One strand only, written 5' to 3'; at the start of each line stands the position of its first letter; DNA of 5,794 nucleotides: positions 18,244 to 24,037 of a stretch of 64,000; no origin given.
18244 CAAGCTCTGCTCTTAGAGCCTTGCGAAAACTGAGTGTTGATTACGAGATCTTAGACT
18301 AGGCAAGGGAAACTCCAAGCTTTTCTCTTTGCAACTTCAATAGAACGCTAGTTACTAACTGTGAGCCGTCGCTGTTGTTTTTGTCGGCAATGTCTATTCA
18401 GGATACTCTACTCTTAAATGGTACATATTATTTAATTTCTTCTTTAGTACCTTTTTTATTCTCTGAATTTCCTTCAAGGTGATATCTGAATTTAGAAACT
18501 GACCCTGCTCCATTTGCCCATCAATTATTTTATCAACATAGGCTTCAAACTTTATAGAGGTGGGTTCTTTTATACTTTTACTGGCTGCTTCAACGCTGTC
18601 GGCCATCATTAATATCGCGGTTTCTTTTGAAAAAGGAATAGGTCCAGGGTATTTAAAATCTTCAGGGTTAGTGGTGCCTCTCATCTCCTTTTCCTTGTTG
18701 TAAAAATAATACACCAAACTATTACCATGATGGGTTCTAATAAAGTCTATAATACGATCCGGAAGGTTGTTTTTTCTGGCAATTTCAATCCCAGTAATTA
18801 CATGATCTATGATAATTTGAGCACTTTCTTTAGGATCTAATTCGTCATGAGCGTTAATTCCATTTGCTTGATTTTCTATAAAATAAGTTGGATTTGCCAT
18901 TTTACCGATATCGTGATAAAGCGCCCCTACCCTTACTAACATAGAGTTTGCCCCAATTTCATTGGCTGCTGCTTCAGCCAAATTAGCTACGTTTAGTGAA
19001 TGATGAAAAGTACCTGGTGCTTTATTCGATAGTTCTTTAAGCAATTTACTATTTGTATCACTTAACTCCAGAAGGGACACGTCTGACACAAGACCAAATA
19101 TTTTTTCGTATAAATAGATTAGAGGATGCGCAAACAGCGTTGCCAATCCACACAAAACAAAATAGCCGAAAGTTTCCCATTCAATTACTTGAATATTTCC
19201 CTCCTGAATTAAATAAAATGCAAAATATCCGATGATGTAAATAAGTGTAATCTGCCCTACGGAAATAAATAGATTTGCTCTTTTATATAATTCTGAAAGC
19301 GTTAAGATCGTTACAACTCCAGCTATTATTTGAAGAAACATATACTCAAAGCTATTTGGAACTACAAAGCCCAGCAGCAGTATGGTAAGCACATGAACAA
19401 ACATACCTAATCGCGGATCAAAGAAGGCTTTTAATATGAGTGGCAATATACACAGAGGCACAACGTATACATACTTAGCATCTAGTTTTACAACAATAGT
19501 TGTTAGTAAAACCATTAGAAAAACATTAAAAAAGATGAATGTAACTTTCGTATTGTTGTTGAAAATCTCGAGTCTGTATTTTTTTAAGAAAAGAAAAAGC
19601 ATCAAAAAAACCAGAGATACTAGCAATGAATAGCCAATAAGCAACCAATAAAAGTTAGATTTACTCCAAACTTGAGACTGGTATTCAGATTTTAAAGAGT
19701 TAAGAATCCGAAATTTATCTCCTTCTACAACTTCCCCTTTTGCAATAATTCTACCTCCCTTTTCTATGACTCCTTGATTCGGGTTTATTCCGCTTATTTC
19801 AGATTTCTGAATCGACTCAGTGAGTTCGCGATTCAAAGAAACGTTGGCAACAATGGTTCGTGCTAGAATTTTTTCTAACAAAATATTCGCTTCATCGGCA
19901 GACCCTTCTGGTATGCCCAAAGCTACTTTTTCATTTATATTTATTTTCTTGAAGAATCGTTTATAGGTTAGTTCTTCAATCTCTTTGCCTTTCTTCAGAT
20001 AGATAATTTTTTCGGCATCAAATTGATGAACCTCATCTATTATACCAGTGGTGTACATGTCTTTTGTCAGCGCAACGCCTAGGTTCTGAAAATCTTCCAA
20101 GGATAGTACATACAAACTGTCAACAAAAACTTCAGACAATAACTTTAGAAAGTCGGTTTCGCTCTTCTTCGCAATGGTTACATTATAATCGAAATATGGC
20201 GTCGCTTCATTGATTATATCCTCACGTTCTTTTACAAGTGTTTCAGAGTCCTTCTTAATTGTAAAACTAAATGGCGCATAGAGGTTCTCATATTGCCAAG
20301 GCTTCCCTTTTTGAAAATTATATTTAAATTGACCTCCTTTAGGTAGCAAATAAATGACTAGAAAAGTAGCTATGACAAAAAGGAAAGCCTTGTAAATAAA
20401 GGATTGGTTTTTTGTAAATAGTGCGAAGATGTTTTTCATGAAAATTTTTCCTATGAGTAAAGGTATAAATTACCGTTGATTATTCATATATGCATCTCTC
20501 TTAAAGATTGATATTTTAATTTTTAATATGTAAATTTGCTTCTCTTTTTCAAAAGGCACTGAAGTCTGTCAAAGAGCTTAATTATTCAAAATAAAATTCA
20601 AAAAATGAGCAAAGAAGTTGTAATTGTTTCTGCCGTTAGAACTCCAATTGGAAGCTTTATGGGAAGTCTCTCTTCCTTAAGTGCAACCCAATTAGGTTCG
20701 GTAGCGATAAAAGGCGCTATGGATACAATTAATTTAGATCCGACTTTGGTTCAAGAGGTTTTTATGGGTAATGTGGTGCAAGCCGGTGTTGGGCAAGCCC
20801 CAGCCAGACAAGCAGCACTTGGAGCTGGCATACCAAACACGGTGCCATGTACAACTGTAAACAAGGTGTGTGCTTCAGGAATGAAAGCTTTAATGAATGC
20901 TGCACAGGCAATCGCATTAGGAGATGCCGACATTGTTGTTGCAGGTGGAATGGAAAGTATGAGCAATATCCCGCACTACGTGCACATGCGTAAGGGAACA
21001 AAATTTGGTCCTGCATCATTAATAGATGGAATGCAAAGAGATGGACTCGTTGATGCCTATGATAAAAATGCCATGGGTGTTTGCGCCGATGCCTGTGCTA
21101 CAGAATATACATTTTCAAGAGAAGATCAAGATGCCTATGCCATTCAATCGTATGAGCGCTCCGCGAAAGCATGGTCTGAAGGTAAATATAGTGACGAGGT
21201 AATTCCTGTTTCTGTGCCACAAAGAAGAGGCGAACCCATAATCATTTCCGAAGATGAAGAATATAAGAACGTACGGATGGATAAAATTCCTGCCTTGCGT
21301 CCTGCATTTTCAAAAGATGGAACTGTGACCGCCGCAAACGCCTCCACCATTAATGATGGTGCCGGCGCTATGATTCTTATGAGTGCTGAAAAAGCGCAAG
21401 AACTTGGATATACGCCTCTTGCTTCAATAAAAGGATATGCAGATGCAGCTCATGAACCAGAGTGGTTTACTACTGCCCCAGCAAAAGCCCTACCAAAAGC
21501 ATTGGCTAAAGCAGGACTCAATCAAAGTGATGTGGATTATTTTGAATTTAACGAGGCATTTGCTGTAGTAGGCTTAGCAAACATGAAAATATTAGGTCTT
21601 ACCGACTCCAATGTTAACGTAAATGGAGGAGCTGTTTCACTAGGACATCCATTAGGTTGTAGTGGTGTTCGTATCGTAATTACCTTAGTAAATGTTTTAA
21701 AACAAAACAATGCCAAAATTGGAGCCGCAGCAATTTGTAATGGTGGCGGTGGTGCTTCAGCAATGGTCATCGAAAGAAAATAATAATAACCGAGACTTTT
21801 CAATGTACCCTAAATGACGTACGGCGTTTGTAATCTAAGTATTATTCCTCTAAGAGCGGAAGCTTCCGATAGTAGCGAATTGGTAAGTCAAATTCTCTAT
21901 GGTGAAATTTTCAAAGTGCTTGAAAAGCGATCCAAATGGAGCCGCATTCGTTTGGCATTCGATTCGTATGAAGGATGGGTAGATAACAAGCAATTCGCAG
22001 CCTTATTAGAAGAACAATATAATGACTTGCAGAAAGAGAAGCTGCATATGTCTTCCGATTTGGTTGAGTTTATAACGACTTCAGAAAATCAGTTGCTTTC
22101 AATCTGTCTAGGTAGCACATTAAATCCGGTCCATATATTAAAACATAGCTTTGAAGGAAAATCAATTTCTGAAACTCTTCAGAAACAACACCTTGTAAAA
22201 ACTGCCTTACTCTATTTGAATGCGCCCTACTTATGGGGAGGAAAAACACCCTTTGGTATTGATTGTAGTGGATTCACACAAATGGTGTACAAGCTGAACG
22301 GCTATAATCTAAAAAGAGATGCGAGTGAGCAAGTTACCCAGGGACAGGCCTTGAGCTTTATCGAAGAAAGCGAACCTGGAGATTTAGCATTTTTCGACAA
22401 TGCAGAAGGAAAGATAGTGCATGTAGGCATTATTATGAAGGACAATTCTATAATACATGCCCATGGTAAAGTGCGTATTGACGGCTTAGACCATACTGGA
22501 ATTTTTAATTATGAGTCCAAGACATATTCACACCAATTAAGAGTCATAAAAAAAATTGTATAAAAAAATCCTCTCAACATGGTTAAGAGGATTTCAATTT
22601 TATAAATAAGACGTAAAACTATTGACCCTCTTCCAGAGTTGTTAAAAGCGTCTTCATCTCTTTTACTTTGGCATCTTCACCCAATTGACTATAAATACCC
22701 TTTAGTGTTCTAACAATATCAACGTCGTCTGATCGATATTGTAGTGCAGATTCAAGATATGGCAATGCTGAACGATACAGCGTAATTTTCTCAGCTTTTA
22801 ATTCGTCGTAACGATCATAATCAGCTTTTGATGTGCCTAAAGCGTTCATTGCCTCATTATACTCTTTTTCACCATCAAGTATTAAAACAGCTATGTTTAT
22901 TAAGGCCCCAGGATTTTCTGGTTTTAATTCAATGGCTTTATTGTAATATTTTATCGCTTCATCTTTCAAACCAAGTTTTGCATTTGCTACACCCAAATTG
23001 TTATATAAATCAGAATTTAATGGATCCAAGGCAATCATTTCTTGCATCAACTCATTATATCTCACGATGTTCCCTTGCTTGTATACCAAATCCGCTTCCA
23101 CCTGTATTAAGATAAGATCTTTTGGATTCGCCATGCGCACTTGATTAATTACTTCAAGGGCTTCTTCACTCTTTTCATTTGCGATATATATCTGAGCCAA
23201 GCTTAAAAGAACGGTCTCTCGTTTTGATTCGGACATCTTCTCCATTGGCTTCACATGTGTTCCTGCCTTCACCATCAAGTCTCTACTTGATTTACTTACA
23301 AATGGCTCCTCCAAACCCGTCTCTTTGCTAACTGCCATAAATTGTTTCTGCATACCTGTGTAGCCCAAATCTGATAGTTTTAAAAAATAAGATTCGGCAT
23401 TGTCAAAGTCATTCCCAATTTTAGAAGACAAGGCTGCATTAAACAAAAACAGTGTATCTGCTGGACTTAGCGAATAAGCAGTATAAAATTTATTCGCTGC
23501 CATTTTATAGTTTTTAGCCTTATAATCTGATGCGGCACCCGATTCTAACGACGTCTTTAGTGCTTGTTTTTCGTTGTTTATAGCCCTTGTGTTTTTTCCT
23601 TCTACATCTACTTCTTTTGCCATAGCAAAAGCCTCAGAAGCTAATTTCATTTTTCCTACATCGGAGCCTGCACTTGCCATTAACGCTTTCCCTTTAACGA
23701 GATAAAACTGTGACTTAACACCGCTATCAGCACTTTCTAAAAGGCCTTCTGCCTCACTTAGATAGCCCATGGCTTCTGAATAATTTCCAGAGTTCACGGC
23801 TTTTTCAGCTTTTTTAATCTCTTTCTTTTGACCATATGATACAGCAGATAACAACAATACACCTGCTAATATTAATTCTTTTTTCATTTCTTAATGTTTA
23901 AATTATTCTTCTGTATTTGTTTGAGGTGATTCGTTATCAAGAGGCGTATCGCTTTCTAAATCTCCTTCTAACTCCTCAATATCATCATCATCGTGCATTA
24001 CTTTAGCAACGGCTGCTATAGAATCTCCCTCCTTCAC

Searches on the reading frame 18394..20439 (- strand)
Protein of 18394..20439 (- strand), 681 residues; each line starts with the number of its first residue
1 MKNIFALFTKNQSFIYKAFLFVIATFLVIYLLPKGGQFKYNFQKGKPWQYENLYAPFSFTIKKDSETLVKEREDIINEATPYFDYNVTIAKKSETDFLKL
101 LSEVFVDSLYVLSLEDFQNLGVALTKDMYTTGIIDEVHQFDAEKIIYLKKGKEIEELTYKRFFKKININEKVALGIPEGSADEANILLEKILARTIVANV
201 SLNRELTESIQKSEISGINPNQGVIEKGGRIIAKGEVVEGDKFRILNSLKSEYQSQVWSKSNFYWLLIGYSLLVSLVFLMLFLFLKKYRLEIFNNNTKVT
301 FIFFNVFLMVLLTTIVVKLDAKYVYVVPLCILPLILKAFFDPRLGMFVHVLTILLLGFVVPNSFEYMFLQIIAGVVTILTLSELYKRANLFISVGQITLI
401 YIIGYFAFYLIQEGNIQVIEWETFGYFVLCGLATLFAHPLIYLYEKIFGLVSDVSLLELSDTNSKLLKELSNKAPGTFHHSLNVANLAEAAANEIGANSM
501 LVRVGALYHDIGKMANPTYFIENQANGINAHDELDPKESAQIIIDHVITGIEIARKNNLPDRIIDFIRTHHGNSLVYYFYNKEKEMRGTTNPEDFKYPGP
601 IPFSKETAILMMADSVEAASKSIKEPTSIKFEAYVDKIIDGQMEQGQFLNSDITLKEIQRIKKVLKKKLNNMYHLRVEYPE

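Call 40: search_protein_families(library=ncbifam, proteins=[window:18394-20439:-], max_evalue=0.00001)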
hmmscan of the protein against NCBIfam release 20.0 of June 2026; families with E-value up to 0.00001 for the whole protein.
window:18394-20439:- (681 aa): 3 families
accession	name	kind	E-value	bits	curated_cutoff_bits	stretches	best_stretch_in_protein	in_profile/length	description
TIGR00277.1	HDIG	domain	2.5e-27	94.6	27.6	1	475-573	3-84/84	HDIG domain-containing metalloprotein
TIGR03319.1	RNase_Y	equivalog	5.4e-08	31.8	454.35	0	478-515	331-368/514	ribonuclease Y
NF009343.0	PRK12703.1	equivalog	3e-06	26.3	434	0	544-576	230-262/339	tRNA (cytidine(56)-2'-O)-methyltransferase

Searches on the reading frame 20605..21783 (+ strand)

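Call 40: search_protein_families(library=ncbifam, proteins=[window:20605-21783:+], max_evalue=0.00001)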
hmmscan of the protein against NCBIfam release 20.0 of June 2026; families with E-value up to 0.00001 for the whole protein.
window:20605-21783:+ (392 aa): 48 families (the best 25 are shown)
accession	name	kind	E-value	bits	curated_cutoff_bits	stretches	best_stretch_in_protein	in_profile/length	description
NF005404.0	PRK06954.1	subfamily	2.7e-136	454.7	687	1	2-390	6-395/397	acetyl-CoA C-acetyltransferase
TIGR01930.1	AcCoA-C-Actrans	subfamily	1.1e-135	452.5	240.55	1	7-390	1-385/385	acetyl-CoA C-acyltransferase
NF006086.0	PRK08235.1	equivalog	5e-132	440.7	526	1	4-390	3-391/393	acetyl-CoA C-acetyltransferase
NF004206.0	PRK05656.1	subfamily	1.9e-123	412.4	688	1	3-391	2-392/392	acetyl-CoA C-acetyltransferase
NF006552.0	PRK09051.1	subfamily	9e-107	357.7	565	1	1-391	2-394/395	beta-ketothiolase BktB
NF042967.1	AcCoAtase_PhaA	equivalog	6.7e-106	354.8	740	1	3-391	2-395/396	acetyl-CoA acetyltransferase PhaA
NF004983.0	PRK06366.1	equivalog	2.1e-103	346.3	627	1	3-390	2-385/388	acetyl-CoA C-acetyltransferase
NF005152.0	PRK06633.1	equivalog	1.7e-101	339.7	675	1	1-390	1-390/392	acetyl-CoA C-acetyltransferase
NF004853.0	PRK06205.1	subfamily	2.1e-100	336.6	551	1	3-391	2-402/404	acetyl-CoA C-acetyltransferase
NF042999.1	bketothiol_BktB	equivalog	4.6e-100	335.6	725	1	1-391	1-393/394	beta-ketothiolase BktB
NF006551.0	PRK09050.1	subfamily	4.5e-99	332.2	605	1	3-391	2-400/401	3-oxoadipyl-CoA thiolase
TIGR02430.1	pcaF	equivalog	1.3e-97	327.3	597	1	3-391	1-399/400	3-oxoadipyl-CoA thiolase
NF005805.0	PRK07661.1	equivalog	2.2e-88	296.8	633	1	3-390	2-389/391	acetyl-CoA C-acetyltransferase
NF006510.0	PRK08947.1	equivalog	1.3e-87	294.2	519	1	3-391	2-386/387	acetyl-CoA C-acyltransferase FadA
NF005033.0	PRK06445.1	equivalog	9.6e-83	278.5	511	1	22-391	28-394/395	acetyl-CoA C-acetyltransferase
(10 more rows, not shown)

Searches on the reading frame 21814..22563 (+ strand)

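Call 40: search_protein_families(library=ncbifam, proteins=[window:21814-22563:+], max_evalue=0.00001)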
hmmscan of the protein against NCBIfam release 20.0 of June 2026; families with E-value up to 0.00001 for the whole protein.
window:21814-22563:+ (249 aa): 4 families
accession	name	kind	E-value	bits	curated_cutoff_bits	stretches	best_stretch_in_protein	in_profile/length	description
NF010495.0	PRK13914.1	equivalog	1.6e-13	50.5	647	1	128-228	370-469/481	invasion associated endopeptidase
NF038345.1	wall_hydro_RipC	exception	5.3e-12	45.8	425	1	121-228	248-354/362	peptidoglycan hydrolase RipC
NF008096.1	PRK10838.1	equivalog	5.1e-11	42.7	186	1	138-246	82-187/189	bifunctional murein DD-endopeptidase/murein LD-carboxypeptidase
NF040678.1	EntFM_CwpFM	equivalog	5e-10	39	720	1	125-218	313-405/430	enterotoxin EntFM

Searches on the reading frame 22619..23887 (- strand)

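Call 40: search_protein_families(library=ncbifam, proteins=[window:22619-23887:-], max_evalue=0.00001)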
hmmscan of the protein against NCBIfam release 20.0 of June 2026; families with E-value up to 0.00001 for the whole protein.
window:22619-23887:- (422 aa): 6 families
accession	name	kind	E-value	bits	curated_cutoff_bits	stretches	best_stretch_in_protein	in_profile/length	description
NF040959.1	MamA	equivalog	6.8e-11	42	200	1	223-347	70-193/204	magnetosome protein MamA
TIGR02917.1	PEP_TPR_lipo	equivalog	1.2e-08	33.3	312.2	1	219-408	562-755/899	XrtA/PEP-CTERM system TPR-repeat protein PrsT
NF002725.1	PRK02603.1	equivalog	3.1e-08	33.8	143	0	292-369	72-148/173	photosystem I assembly protein Ycf3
TIGR02552.1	LcrH_SycD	equivalog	8e-07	28.8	104.8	0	250-352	10-111/136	SycD/LcrH family type III secretion system chaperone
NF033920.0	C39_PA2778_fam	equivalog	4.2e-06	26.4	150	0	213-323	145-255/255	PA2778 family cysteine peptidase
NF047558.1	TPR_END_plus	domain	8.2e-06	25.7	32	0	295-324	2-31/56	TPR end-of-group domain-containing protein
